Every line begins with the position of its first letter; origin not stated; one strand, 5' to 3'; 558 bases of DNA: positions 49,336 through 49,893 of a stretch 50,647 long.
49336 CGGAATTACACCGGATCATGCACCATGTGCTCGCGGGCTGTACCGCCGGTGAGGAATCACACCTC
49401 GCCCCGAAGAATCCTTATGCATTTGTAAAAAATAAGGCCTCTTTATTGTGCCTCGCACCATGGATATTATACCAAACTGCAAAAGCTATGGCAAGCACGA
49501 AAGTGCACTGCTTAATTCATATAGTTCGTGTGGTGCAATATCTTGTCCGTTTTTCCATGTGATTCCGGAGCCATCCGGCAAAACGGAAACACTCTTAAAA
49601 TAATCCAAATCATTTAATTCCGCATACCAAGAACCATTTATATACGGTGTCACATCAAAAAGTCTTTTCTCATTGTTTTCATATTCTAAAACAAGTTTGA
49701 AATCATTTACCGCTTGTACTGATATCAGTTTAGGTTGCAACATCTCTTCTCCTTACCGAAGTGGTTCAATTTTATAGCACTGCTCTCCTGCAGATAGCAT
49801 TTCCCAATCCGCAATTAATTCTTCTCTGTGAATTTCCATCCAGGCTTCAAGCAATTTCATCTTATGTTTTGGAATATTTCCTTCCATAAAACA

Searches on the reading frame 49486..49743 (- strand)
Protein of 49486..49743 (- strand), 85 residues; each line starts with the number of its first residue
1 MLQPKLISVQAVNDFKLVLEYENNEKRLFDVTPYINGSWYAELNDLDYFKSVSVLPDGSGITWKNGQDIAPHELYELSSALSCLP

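Call 8: find_encoding_contigs(protein=window:49486-49743:-, flank=10000, max_places=8)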
Protein window:49486-49743:- (85 aa): 23 contigs read that carry it; 8 places shown.
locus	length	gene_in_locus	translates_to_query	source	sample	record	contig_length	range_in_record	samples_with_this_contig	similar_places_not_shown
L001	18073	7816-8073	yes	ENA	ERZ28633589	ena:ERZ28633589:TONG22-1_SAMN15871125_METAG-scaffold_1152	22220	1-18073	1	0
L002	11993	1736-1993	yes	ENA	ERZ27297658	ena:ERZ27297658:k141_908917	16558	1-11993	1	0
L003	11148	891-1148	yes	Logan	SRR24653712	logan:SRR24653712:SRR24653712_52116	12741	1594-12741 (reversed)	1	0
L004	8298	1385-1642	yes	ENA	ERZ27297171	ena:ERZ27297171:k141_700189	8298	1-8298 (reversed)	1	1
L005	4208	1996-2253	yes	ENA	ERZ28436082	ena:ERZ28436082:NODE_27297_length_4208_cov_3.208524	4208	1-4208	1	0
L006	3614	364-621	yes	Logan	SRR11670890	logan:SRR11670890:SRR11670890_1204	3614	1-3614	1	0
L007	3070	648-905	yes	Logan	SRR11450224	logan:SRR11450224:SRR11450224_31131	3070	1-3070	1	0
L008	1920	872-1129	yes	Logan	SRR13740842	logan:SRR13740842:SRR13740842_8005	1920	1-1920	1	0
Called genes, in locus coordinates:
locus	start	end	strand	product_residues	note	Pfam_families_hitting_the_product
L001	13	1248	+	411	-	PF00383:dCMP_cyt_deam_1, PF14437:MafB19-deam, PF01872:RibD_C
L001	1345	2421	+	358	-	PF00535:Glycos_transf_2, PF10111:Glyco_tranf_2_2 (weak), PF13641:Glyco_tranf_2_3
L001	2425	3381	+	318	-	PF00535:Glycos_transf_2, PF10111:Glyco_tranf_2_2, PF13641:Glyco_tranf_2_3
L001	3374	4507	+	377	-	PF04230:PS_pyruv_trans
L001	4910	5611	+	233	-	PF11391:DUF2798 (faint)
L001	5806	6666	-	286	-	PF12784:PDDEXK_2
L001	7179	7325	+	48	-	-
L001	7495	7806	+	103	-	PF13711:DUF4160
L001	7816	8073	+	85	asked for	PF10387:DUF2442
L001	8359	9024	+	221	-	PF00677:Lum_binding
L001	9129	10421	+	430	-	PF00926:DHBP_synthase, PF00925:GTP_cyclohydro2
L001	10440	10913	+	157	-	PF00885:DMRL_synthase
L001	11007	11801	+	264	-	PF01048:PNP_UDP_1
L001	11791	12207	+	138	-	PF00383:dCMP_cyt_deam_1, PF08211:dCMP_cyt_deam_2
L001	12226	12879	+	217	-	PF01791:DeoC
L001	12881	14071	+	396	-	PF01676:Metalloenzyme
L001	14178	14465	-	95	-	-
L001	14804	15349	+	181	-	PF02542:YgbB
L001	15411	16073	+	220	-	PF25087:GMPPB_C (faint), PF00132:Hexapep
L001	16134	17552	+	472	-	PF01921:tRNA-synt_1f (faint), PF01406:tRNA-synt_1e, PF09334:tRNA-synt_1g (faint), PF23493:CysS_C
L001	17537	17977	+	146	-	PF00636:Ribonuclease_3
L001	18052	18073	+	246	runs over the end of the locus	PF08032:SpoU_sub_bind, PF00588:SpoU_methylase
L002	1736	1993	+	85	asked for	PF10387:DUF2442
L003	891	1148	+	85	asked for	PF10387:DUF2442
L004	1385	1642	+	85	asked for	PF10387:DUF2442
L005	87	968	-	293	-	PF12784:PDDEXK_2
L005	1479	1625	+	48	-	-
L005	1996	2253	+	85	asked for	PF10387:DUF2442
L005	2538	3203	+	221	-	PF00677:Lum_binding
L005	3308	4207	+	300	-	?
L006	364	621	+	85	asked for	PF10387:DUF2442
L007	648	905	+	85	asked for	PF10387:DUF2442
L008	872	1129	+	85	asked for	PF10387:DUF2442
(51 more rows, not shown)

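Call 17: find_homologous_proteins(query=L001:5806-6666:-, max_evalue=1e-10)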
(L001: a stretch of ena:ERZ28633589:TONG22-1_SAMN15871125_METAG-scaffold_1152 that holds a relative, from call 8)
Query L001:5806-6666:- (286 aa): 4338 proteins with E <= 1e-10 among 6426 candidates; the best 120 are listed.
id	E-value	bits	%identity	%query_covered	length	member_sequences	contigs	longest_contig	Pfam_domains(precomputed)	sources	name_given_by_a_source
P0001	6.3e-177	605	96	100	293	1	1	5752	PF12784.14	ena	-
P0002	1.7e-176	603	95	99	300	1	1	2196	PF12784.14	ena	-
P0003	1.5e-174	597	94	100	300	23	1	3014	PF12784.14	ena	-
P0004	6.1e-171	585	91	100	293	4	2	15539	PF12784.14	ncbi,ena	-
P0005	2.8e-164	563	88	100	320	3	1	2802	PF12784.14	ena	-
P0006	2.8e-156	537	84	100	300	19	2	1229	PF12784.14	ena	-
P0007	1.1e-153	529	85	95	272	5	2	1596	PF12784.14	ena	-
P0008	6.4e-139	480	72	98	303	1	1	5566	PF12784.14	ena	-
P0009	1.5e-136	472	90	80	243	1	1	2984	PF12784.14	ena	-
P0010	2.2e-136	472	72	98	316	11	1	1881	PF12784.14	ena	-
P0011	6.9e-134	464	78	91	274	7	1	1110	PF12784.14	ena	-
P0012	1.8e-128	446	68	99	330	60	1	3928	PF12784.14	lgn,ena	-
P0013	1.6e-127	443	70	97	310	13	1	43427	PF12784.14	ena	-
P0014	4.3e-122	425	68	93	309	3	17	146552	PF12784.14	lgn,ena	-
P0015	9.8e-109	381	65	92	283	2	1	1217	PF12784.14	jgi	jgi:predicted transposase/invertase (TIGR01784 family)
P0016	1.3e-108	381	63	98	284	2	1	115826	PF12784.14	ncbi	-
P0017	1.3e-107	378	63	90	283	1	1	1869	PF12784.14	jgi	jgi:predicted transposase/invertase (TIGR01784 family)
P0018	7.6e-107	375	62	97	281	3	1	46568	PF12784.14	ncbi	-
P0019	1.5e-106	374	61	98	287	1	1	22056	PF12784.14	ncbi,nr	ncbi:MAG: Rpn family recombination-promoting nuclease/putative transposase [Lachnospiraceae bacteriu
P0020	2.3e-106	373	62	100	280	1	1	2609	PF12784.14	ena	-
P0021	2.3e-106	373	62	97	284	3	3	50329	PF12784.14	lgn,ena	-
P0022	4.0e-106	373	61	97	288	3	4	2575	PF12784.14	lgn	-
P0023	5.6e-105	369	62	93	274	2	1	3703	PF12784.14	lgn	-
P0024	7.0e-105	369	61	97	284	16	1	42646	PF12784.14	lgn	-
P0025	1.3e-104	368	64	92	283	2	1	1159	PF12784.14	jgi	jgi:predicted transposase/invertase (TIGR01784 family)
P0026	5.5e-104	366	55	98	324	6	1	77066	PF12784.14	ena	-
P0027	6.1e-104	366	60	97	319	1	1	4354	PF12784.14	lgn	-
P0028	1.5e-103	364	60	96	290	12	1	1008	PF12784.14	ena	-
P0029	1.6e-103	364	65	87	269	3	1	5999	PF12784.14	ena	-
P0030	5.5e-103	362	58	98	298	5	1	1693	PF12784.14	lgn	-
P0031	5.9e-103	362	61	94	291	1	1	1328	PF12784.14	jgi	jgi:predicted transposase/invertase (TIGR01784 family)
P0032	9.6e-102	358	58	96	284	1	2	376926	PF12784.14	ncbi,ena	-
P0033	1.4e-101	358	58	96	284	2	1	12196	PF12784.14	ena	-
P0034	1.5e-101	358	60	96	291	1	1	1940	PF12784.14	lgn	-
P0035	1.6e-101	358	56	99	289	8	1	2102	PF12784.14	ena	-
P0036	1.9e-101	357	59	97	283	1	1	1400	PF12784.14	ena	-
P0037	2.7e-101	357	58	97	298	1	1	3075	PF12784.14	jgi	jgi:predicted transposase/invertase (TIGR01784 family)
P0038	5.6e-101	356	61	94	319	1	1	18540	PF12784.14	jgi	jgi:predicted transposase/invertase (TIGR01784 family)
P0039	6.1e-101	356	59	94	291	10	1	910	PF12784.14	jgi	jgi:predicted transposase/invertase (TIGR01784 family)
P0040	1.1e-100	355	59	97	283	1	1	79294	PF12784.14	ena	-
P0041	1.3e-100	355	59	96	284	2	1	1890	PF12784.14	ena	-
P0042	1.7e-100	354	56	98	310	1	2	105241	PF12784.14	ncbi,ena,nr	ncbi:MAG: Rpn family recombination-promoting nuclease/putative transposase [Lachnospiraceae bacteriu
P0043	1.7e-100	354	56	98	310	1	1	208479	PF12784.14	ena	-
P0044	1.9e-100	354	55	98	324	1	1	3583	PF12784.14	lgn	-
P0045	2.9e-100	353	58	97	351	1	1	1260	PF12784.14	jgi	jgi:predicted transposase/invertase (TIGR01784 family)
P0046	3.1e-100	353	58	100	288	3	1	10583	PF12784.14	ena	-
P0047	3.3e-100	353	60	98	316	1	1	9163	PF12784.14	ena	-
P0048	3.6e-100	353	60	97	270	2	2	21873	PF12784.14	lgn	-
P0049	6.1e-100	352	59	97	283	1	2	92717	PF12784.14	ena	-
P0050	8.9e-100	352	58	96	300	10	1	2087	PF12784.14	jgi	jgi:predicted transposase/invertase (TIGR01784 family)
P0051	1.2e-99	351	57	98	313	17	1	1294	PF12784.14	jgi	jgi:predicted transposase/invertase (TIGR01784 family)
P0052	1.2e-99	351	59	96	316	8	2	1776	PF12784.14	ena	-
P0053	1.7e-99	351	57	97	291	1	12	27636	PF12784.14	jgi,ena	-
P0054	1.8e-99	351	57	97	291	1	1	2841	PF12784.14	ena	-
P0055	1.8e-99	351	56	98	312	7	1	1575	PF12784.14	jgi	jgi:predicted transposase/invertase (TIGR01784 family)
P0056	2.0e-99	351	58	96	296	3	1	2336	PF12784.14,PF23404.2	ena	-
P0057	2.3e-99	350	59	95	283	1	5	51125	PF12784.14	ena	-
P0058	2.7e-99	350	58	99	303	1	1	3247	PF12784.14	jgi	jgi:predicted transposase/invertase (TIGR01784 family)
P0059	3.0e-99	350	58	98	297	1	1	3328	PF12784.14,PF23404.2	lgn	-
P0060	3.2e-99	350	59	95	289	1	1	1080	PF12784.14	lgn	-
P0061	3.6e-99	350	94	57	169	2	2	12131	PF12784.14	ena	-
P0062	3.8e-99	350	56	97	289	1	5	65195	PF12784.14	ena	-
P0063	4.0e-99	350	58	97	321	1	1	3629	PF12784.14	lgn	-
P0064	4.3e-99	350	57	99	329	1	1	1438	PF12784.14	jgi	jgi:predicted transposase/invertase (TIGR01784 family)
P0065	4.7e-99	350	58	94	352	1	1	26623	PF12784.14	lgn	-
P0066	6.2e-99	349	57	97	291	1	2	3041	PF12784.14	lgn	-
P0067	6.4e-99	349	57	97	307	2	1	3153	PF12784.14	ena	-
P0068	9.1e-99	349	57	100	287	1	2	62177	PF12784.14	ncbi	-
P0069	1.1e-98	348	58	93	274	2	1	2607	PF12784.14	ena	-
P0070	1.2e-98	348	57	100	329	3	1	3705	PF12784.14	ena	-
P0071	1.4e-98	348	57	97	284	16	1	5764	PF12784.14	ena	-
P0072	1.5e-98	348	56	98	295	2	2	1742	PF12784.14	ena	-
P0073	1.8e-98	348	56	97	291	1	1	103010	PF12784.14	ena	-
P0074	2.4e-98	347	58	96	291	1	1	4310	PF12784.14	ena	-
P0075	2.5e-98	347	61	93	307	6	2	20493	PF12784.14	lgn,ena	-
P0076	3.2e-98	347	60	94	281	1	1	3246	PF12784.14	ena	-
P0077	3.2e-98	347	60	91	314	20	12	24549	PF12784.14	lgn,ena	-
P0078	3.2e-98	347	55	96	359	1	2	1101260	PF12784.14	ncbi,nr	ncbi:MAG: Rpn family recombination-promoting nuclease/putative transposase [Lachnospiraceae bacteriu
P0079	3.4e-98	347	56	97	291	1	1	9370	PF12784.14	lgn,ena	-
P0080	4.3e-98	346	56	98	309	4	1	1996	PF12784.14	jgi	jgi:predicted transposase/invertase (TIGR01784 family)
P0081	4.4e-98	346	59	91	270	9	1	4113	PF12784.14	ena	-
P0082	5.6e-98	346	62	87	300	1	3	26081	PF12784.14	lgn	-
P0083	6.8e-98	346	57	97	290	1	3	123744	PF12784.14,PF28159.1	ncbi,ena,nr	ncbi:MAG: Rpn family recombination-promoting nuclease/putative transposase [Tyzzerella sp.]|nr:Rpn f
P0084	7.0e-98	346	57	97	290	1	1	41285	PF12784.14,PF28159.1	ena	-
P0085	1.2e-97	345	59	93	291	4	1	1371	PF12784.14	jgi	jgi:predicted transposase/invertase (TIGR01784 family)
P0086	1.3e-97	345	55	98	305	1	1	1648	PF12784.14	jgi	jgi:predicted transposase/invertase (TIGR01784 family)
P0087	1.5e-97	345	58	98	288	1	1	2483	PF12784.14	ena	-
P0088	1.6e-97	345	57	97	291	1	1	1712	PF12784.14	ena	-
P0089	1.6e-97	344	57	96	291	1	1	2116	PF12784.14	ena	-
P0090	2.1e-97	344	56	97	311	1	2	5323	PF12784.14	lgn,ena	-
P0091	2.6e-97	344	57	96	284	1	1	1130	PF12784.14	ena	-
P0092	3.6e-97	343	61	88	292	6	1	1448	PF12784.14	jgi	jgi:predicted transposase/invertase (TIGR01784 family)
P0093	3.8e-97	343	58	96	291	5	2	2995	PF12784.14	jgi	jgi:predicted transposase/invertase (TIGR01784 family)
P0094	3.9e-97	343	59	90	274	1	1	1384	PF12784.14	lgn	-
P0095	4.7e-97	343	57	98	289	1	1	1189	PF12784.14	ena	-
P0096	4.8e-97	343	56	97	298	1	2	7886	PF12784.14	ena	-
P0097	5.0e-97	343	57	98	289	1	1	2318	PF12784.14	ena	-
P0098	7.1e-97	342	53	100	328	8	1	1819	PF12784.14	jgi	jgi:predicted transposase/invertase (TIGR01784 family)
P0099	7.2e-97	342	56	97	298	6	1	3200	PF12784.14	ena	-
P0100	7.3e-97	342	57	95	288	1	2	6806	PF12784.14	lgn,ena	-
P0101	7.4e-97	342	57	95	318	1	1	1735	PF12784.14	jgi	jgi:predicted transposase/invertase (TIGR01784 family)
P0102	8.3e-97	342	60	86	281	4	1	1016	PF12784.14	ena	-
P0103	1.0e-96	342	56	98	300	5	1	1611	PF12784.14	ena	-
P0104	1.1e-96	342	57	98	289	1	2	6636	PF12784.14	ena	-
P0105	1.2e-96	342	59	92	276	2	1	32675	PF12784.14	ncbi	-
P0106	1.4e-96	341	58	90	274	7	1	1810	PF12784.14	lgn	-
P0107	2.1e-96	341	55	98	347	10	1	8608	PF12784.14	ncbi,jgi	jgi:predicted transposase/invertase (TIGR01784 family)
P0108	2.6e-96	341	54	97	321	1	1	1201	PF12784.14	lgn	-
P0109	2.7e-96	340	57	95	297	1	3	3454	PF12784.14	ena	-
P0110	3.3e-96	340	56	97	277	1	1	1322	PF12784.14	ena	-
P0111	3.5e-96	340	59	96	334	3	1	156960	PF12784.14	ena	-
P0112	4.1e-96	340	56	100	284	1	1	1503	PF12784.14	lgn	-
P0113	4.1e-96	340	56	99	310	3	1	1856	PF12784.14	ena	-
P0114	4.4e-96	340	59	90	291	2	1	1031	PF12784.14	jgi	jgi:predicted transposase/invertase (TIGR01784 family)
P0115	4.6e-96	340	57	97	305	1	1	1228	PF12784.14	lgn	-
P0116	6.4e-96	339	55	98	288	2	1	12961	PF12784.14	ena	-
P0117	6.8e-96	339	57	97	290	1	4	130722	PF12784.14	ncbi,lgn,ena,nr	ncbi:MAG: Rpn family recombination-promoting nuclease/putative transposase [Tyzzerella sp.]|nr:Rpn f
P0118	8.3e-96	339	58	97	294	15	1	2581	PF12784.14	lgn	-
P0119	8.5e-96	339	58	95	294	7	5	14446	PF12784.14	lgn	-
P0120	8.7e-96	339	56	96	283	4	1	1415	PF12784.14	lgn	-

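Call 18: find_encoding_contigs(protein=P0004, flank=10000, max_places=4)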
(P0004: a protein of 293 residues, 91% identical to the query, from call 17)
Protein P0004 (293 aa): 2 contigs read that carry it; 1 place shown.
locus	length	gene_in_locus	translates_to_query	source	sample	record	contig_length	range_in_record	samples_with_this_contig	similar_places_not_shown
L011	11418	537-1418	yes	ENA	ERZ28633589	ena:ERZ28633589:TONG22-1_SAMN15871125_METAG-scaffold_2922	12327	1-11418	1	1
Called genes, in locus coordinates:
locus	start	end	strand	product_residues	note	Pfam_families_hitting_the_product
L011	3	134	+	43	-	?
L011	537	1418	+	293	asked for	PF12784:PDDEXK_2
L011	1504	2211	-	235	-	PF06161:DUF975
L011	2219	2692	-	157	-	-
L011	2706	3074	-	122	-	-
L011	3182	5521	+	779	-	PF09371:Tex_N, PF22706:Tex_central_region, PF16921:Tex_YqgF, PF14639:YqgF, PF14635:HHH_7, PF12836:HHH_3, PF17674:HHH_9, PF00575:S1, +1 more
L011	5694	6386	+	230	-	PF02463:SMC_N, PF00005:ABC_tran, PF13304:AAA_21 (faint)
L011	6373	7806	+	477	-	PF25984:BSH_YknX (faint), PF25967:RND-MFP_C (weak), PF25989:YknX_C, PF25975:CzcB_C (weak)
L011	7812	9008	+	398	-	PF12704:MacB_PCD, PF02687:FtsX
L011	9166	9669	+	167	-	PF14317:YcxB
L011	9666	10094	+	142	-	PF02367:TsaE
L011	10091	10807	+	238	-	PF00814:TsaD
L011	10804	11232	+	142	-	PF13673:Acetyltransf_10, PF00583:Acetyltransf_1, PF13508:Acetyltransf_7, PF08445:FR47 (faint)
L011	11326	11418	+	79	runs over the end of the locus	-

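Call 19: find_encoding_contigs(protein=P0013, flank=10000, max_places=3)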
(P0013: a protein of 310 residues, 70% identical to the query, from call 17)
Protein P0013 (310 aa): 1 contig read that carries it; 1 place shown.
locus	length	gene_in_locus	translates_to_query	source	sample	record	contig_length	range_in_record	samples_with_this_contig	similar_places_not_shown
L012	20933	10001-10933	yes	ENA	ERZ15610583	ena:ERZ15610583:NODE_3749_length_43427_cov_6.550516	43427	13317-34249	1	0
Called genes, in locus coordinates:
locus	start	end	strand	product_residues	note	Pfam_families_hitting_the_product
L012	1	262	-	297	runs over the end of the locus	PF05050:Methyltransf_21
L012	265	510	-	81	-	-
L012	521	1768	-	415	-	PF04055:Radical_SAM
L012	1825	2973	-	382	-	PF04991:LicD, PF22674:C2185-like_N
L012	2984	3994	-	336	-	-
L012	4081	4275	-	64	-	-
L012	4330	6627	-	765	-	PF04991:LicD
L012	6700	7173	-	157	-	-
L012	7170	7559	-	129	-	PF02561:FliS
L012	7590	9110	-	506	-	PF02465:FliD_N, PF07195:FliD_C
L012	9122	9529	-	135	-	PF03646:FlaG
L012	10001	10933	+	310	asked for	PF12784:PDDEXK_2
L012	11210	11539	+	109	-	-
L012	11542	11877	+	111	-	PF01381:HTH_3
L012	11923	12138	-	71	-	PF02599:CsrA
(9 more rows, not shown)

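Call 20: find_encoding_contigs(protein=P0014, flank=10000, max_places=6)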
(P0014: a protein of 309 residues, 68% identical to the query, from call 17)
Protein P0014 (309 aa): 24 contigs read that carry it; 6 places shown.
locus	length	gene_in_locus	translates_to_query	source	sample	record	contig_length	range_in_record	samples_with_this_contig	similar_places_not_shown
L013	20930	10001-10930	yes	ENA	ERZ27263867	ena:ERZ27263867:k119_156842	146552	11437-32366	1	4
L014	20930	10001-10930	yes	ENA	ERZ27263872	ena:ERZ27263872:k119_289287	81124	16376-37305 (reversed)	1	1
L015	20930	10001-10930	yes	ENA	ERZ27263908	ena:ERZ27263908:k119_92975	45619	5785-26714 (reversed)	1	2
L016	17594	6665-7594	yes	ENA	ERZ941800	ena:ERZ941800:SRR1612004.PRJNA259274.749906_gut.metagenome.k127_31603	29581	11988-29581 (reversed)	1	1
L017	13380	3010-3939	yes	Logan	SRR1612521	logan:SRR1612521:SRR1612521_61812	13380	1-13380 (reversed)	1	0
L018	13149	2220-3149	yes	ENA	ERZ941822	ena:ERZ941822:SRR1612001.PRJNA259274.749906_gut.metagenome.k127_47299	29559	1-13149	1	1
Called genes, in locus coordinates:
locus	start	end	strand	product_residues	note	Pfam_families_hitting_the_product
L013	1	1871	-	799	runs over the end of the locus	PF00535:Glycos_transf_2, PF10111:Glyco_tranf_2_2, PF13641:Glyco_tranf_2_3, PF04230:PS_pyruv_trans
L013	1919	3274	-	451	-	PF04055:Radical_SAM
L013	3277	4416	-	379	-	-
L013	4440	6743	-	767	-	PF04991:LicD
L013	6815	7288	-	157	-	-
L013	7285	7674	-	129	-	PF02561:FliS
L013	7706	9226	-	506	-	PF02465:FliD_N, PF07195:FliD_C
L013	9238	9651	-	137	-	PF03646:FlaG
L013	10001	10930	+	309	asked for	PF12784:PDDEXK_2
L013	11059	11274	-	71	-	PF02599:CsrA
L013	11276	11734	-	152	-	PF02623:FliW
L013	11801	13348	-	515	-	PF00669:Flagellin_N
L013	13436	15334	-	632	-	PF00460:Flg_bb_rod (faint), PF22638:FlgK_D1, PF06429:Flg_bbr_C (faint)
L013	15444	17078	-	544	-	PF00460:Flg_bb_rod (weak), PF22638:FlgK_D1, PF06429:Flg_bbr_C (weak)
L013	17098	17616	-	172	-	PF05130:FlgN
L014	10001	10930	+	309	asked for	PF12784:PDDEXK_2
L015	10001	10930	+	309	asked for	PF12784:PDDEXK_2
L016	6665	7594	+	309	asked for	PF12784:PDDEXK_2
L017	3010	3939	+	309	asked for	PF12784:PDDEXK_2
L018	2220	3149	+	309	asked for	PF12784:PDDEXK_2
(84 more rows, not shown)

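Call 26: find_encoding_contigs(protein=P0005, flank=5000, max_places=4)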
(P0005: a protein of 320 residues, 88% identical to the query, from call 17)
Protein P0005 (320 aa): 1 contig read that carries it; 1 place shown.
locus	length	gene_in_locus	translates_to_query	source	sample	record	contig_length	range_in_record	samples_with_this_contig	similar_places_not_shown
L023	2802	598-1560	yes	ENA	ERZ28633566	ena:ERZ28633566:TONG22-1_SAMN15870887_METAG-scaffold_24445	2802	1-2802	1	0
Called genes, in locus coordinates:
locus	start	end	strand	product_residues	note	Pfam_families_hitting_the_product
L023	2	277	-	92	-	?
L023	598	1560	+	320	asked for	PF12784:PDDEXK_2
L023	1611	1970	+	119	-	PF05717:TnpB_IS66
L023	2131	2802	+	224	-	?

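Call 27: find_encoding_contigs(protein=P0008, flank=5000, max_places=4)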
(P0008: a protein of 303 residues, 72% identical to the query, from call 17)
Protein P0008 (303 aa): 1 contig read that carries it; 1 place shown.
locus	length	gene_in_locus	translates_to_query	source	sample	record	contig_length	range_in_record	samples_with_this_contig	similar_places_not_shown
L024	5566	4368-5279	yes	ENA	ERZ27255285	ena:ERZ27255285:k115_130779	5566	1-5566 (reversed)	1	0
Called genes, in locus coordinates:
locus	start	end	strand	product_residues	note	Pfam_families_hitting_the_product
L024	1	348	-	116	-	?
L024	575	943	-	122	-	PF26154:DUF8042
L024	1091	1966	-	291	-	PF02311:AraC_binding, PF12833:HTH_18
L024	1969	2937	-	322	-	PF01370:Epimerase, PF02719:Polysacc_synt_2 (faint), PF04321:RmlD_sub_bind (weak), PF16363:GDP_Man_Dehyd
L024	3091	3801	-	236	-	PF00535:Glycos_transf_2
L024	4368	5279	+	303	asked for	PF12784:PDDEXK_2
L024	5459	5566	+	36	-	?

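Call 28: find_encoding_contigs(protein=P0012, flank=5000, max_places=6)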
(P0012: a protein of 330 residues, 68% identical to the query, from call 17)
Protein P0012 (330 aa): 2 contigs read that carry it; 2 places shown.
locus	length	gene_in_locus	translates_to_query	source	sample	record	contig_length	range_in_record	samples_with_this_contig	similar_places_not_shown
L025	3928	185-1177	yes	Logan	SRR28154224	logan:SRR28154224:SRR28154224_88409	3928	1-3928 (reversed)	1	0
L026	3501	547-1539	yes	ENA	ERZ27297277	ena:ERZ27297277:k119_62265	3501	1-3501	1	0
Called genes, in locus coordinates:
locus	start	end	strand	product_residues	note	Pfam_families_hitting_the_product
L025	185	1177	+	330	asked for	PF12784:PDDEXK_2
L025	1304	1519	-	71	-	PF02599:CsrA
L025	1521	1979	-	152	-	PF02623:FliW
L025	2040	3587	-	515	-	PF00669:Flagellin_N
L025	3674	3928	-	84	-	?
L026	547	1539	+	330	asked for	PF12784:PDDEXK_2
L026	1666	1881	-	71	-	PF02599:CsrA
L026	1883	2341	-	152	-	PF02623:FliW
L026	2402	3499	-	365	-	?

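Call 29: find_encoding_contigs(protein=P0003, flank=5000, max_places=6)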
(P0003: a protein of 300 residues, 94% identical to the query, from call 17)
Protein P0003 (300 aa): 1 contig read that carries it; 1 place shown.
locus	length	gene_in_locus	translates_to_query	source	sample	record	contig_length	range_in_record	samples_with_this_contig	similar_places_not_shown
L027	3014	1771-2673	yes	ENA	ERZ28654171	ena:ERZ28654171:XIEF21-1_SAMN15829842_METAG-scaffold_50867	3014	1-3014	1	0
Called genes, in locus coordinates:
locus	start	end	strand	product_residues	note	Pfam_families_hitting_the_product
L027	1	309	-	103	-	?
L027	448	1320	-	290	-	PF01263:Aldose_epim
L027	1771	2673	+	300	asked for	PF12784:PDDEXK_2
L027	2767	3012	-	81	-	?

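Call 32: search_protein_families(library=ncbifam, proteins=[L001:7495-7806:+, window:49486-49743:-, L001:5806-6666:-], max_evalue=0.1)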
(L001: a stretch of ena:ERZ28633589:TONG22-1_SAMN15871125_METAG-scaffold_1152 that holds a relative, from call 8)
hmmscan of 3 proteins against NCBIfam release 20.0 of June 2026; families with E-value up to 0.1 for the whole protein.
L001:7495-7806:+ (103 aa): 1 family
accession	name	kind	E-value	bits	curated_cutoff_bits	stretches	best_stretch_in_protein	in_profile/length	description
NF048015.1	toxin_DhiT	equivalog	1.3e-17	64.2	100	1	16-95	1-81/84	type II toxin-antitoxin system toxin DhiT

window:49486-49743:- (85 aa): 1 family
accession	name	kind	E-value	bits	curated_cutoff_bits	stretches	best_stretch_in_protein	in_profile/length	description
NF048016.1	antoxin_DhiA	equivalog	0.00061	20.3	200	1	5-78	3-71/160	type II toxin-antitoxin system antitoxin DhiA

L001:5806-6666:- (286 aa): 1 family
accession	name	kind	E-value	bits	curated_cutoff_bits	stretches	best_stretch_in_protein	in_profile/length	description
TIGR01784.1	T_den_put_tspse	subfamily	3e-19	69.9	52.1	1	24-267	1-248/273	Rpn family recombination-promoting nuclease/putative transposase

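Call 34: search_protein_families(library=padloc, proteins=[L001:7495-7806:+, window:49486-49743:-, L001:5806-6666:-], max_evalue=0.01)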
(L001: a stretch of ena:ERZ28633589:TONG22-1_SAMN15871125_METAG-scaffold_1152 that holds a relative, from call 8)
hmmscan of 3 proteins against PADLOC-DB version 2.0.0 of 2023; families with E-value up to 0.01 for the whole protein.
L001:7495-7806:+ (103 aa): 0 families

window:49486-49743:- (85 aa): 0 families

L001:5806-6666:- (286 aa): 0 families

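Call 35: search_protein_families(library=pfam, proteins=[L001:7495-7806:+, window:49486-49743:-, L001:5806-6666:-], max_evalue=0.1)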
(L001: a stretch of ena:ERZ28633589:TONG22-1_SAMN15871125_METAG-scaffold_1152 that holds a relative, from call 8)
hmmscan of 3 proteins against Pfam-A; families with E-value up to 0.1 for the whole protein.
L001:7495-7806:+ (103 aa): 1 family
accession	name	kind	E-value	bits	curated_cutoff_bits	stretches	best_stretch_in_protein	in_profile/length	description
PF13711.11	DUF4160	-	1.3e-20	73.8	23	1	24-88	1-65/65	Domain of unknown function (DUF4160)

window:49486-49743:- (85 aa): 2 families
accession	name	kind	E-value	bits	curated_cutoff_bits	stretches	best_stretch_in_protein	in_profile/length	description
PF10387.14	DUF2442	-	1.1e-11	45.3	23.9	1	7-77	2-69/72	Protein of unknown function (DUF2442)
PF02192.22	PI3K_p85B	-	0.074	13.2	27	0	9-35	39-65/76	PI3-kinase family, p85-binding domain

L001:5806-6666:- (286 aa): 4 families
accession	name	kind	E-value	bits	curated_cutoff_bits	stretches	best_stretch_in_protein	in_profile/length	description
PF12784.13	PDDEXK_2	-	9.5e-34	117.5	27.4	1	25-243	3-224/229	PD-(D/E)XK nuclease family transposase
PF16353.11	LacZ_4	-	0.016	15.9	27.3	1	21-87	9-70/87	Beta-galactosidase, domain 4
PF16808.10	PKcGMP_CC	-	0.03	14.3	35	1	258-285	6-33/35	Coiled-coil N-terminus of cGMP-dependent protein kinase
PF04859.17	DUF641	-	0.031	15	27.6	1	236-285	67-116/127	Plant protein of unknown function (DUF641)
